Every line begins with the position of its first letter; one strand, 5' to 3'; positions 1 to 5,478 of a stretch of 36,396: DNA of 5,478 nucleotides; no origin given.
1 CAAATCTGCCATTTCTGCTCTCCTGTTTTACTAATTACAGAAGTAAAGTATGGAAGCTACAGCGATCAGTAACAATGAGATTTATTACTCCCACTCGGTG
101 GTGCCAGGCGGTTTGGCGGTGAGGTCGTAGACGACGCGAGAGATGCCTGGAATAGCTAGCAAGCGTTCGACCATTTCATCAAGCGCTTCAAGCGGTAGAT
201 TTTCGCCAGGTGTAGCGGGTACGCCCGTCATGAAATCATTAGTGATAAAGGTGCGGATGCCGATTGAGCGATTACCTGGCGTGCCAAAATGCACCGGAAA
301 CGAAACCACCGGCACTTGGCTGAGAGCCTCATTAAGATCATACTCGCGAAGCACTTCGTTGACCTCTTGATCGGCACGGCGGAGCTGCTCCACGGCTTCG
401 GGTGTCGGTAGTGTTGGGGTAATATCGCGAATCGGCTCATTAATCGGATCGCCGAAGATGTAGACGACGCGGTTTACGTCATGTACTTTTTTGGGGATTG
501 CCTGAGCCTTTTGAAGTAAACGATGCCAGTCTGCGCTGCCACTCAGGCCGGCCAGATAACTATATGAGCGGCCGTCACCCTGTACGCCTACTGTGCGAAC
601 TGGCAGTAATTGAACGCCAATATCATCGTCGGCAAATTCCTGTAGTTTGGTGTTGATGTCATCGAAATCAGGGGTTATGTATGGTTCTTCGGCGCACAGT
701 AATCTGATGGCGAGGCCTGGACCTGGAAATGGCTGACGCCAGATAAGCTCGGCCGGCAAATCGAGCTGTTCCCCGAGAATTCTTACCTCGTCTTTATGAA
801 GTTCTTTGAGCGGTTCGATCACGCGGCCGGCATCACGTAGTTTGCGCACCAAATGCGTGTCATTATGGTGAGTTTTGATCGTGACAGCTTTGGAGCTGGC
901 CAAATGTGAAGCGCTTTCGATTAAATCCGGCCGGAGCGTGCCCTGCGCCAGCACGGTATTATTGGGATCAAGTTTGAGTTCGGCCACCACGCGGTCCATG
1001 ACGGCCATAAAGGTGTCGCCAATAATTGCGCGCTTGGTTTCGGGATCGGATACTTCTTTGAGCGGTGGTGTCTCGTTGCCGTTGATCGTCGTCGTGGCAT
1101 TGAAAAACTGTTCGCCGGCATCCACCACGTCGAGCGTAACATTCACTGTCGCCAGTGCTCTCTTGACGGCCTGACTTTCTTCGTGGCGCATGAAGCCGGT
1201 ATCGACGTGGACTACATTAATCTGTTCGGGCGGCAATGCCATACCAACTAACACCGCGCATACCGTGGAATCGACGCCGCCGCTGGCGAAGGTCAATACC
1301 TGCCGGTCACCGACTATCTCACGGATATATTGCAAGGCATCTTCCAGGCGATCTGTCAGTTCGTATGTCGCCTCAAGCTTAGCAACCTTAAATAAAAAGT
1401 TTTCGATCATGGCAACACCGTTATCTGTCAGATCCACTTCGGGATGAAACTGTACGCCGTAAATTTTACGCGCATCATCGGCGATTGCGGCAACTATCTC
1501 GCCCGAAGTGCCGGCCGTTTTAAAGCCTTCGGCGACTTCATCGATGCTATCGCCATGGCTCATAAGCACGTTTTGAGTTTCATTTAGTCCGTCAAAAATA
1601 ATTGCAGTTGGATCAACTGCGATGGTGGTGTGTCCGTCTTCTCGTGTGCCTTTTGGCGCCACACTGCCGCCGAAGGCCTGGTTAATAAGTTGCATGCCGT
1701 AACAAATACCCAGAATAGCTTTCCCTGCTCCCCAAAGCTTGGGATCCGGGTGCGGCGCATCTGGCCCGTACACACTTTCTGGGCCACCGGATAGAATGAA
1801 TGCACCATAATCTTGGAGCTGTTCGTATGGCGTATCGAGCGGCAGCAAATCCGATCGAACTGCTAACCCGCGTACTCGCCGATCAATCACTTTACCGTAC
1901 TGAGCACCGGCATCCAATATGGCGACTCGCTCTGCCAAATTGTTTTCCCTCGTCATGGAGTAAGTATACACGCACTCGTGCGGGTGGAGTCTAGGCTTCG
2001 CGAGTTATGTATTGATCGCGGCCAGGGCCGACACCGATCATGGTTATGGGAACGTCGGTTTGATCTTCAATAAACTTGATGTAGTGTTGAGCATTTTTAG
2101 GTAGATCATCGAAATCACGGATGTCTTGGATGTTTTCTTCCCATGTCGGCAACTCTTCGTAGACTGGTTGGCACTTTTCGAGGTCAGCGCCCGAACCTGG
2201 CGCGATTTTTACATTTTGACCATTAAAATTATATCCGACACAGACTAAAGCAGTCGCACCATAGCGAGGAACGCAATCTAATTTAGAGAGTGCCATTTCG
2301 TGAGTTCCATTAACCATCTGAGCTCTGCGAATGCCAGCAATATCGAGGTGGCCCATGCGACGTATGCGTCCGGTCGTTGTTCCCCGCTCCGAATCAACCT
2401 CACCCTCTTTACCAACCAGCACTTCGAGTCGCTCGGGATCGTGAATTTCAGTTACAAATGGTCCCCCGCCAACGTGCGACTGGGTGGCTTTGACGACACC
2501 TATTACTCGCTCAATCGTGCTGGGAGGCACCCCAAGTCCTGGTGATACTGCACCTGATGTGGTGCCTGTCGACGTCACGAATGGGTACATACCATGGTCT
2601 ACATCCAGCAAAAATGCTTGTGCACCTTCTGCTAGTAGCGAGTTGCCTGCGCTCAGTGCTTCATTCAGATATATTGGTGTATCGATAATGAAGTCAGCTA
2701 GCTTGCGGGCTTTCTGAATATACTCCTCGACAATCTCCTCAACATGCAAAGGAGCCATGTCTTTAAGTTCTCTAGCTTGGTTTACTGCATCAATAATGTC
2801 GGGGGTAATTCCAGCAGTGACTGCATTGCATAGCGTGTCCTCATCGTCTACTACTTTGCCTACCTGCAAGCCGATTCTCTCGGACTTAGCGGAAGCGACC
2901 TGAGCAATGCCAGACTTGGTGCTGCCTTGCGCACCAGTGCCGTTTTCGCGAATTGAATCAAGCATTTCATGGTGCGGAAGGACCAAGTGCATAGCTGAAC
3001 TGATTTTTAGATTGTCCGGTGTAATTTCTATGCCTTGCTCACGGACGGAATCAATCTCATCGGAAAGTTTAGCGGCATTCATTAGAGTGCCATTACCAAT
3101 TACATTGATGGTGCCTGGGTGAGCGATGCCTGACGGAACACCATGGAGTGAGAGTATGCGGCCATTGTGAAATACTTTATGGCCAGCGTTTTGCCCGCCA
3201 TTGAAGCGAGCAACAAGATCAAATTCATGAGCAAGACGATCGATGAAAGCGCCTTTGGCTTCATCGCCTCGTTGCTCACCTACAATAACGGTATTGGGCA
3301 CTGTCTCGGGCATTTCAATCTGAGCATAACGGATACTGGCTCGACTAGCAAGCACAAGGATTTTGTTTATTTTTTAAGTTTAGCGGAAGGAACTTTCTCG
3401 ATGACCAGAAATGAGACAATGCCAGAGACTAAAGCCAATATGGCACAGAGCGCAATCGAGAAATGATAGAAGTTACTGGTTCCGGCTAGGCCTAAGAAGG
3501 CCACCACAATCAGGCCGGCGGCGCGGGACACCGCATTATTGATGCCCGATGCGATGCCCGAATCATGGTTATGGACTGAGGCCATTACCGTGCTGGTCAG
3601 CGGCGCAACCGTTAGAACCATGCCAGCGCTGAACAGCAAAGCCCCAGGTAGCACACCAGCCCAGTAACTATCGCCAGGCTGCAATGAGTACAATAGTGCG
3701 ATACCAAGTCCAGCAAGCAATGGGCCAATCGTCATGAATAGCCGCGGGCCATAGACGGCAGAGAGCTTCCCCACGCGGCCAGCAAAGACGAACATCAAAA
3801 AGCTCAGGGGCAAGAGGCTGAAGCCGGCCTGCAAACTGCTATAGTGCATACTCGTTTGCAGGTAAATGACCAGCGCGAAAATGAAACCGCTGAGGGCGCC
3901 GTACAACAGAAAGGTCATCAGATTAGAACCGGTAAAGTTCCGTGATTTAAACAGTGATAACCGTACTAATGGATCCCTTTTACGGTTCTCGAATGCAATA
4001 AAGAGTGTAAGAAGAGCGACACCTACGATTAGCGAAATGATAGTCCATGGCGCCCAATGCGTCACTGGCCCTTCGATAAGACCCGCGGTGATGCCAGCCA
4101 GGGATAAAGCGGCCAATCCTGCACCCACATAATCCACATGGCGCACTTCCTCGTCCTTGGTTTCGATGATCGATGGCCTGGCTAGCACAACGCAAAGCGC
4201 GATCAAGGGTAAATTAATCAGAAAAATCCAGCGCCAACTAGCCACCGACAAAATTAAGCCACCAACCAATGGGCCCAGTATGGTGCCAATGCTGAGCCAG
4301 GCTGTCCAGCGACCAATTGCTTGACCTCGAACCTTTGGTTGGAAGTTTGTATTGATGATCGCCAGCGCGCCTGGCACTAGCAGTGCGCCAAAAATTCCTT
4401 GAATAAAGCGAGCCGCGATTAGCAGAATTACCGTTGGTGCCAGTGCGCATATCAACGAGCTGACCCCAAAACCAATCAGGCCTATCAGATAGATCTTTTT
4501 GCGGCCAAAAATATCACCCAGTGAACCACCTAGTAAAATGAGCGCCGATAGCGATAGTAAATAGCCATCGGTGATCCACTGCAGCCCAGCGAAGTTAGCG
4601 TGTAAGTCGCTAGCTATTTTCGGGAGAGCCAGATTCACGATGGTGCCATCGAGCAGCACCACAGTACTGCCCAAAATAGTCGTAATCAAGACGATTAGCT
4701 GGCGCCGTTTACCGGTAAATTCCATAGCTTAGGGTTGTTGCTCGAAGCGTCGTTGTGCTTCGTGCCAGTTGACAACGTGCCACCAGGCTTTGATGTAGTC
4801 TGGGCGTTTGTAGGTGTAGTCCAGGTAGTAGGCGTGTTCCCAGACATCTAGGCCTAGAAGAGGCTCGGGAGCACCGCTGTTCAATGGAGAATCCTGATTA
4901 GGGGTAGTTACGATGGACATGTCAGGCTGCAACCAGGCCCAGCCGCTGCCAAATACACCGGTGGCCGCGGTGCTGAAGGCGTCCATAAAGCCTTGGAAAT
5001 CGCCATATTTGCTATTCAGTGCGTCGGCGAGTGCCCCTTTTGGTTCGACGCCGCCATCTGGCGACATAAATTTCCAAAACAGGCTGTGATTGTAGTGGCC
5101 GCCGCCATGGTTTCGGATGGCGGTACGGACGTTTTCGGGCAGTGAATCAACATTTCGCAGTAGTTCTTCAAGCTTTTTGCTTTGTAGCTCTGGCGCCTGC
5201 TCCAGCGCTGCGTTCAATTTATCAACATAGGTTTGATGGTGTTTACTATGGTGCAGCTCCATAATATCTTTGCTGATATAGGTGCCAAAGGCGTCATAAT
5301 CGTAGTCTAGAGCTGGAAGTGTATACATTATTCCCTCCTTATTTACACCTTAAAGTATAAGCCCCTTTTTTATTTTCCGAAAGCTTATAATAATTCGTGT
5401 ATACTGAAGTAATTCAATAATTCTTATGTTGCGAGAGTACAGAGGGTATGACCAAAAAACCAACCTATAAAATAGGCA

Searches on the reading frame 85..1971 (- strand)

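Call 51: search_protein_families(library=pfam, proteins=[window:85-1971:-], max_evalue=0.001)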
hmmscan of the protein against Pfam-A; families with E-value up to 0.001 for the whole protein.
window:85-1971:- (628 aa): 5 families
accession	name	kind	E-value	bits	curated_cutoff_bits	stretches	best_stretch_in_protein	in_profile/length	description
PF00117.34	GATase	-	5e-38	131.1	22.8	1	18-195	2-189/190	Glutamine amidotransferase class-I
PF00958.27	GMP_synt_C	-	5.3e-16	58.9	27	1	569-627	37-92/92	GMP synthase C terminal domain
PF07722.19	Peptidase_C26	-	8.3e-11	42.5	20.5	1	82-178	104-219/219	Peptidase C26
PF02540.23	NAD_synthase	-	1.4e-06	28.1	21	0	215-275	12-71/242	NAD synthase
PF06508.19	QueC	-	0.00012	22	22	0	225-293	2-70/210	Queuosine biosynthesis protein QueC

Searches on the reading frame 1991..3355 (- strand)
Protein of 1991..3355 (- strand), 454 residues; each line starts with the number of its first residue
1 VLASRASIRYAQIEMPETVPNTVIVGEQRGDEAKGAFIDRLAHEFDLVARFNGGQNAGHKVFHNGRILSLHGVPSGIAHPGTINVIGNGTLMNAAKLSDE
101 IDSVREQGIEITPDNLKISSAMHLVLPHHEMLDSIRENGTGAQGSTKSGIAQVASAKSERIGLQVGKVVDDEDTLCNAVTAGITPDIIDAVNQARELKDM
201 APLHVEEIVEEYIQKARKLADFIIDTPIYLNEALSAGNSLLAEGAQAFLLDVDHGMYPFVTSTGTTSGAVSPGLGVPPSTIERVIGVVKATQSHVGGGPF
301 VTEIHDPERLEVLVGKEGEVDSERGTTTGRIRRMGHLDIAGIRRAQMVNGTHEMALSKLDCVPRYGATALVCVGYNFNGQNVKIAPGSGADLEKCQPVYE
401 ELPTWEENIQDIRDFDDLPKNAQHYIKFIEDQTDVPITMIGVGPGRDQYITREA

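Call 51: search_protein_families(library=pfam, proteins=[window:1991-3355:-], max_evalue=0.001)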
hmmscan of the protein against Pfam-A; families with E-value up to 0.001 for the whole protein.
window:1991-3355:- (454 aa): 1 family
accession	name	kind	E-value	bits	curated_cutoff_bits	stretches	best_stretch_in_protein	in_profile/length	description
PF00709.27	Adenylsucc_synt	-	5.8e-131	437.5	27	1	23-450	1-416/416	Adenylosuccinate synthetase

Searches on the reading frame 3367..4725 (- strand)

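Call 51: search_protein_families(library=pfam, proteins=[window:3367-4725:-], max_evalue=0.001)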
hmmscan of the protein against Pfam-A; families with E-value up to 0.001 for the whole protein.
window:3367-4725:- (452 aa): 2 families
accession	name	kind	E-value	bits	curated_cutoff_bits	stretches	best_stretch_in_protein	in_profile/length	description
PF07690.21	MFS_1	-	1.5e-51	175.8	33.4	1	17-406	2-345/347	Major Facilitator Superfamily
PF00083.30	Sugar_tr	-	7.9e-09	35.3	22.3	1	64-175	64-181/452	Sugar (and other) transporter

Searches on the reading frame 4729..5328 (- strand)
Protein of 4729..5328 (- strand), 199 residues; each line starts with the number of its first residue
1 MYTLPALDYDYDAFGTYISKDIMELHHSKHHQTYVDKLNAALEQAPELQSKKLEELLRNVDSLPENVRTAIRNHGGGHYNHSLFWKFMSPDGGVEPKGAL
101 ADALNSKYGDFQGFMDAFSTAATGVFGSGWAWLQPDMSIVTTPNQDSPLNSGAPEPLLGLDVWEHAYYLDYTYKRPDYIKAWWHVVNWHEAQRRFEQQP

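Call 51: search_protein_families(library=pfam, proteins=[window:4729-5328:-], max_evalue=0.001)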
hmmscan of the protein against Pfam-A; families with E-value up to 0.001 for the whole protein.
window:4729-5328:- (199 aa): 2 families
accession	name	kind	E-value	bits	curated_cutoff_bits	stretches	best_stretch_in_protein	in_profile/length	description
PF02777.23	Sod_Fe_C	-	9.1e-36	122.4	20.9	1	96-194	1-102/102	Iron/manganese superoxide dismutases, C-terminal domain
PF00081.27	Sod_Fe_N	-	2.6e-29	102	27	1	2-89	2-82/82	Iron/manganese superoxide dismutases, alpha-hairpin domain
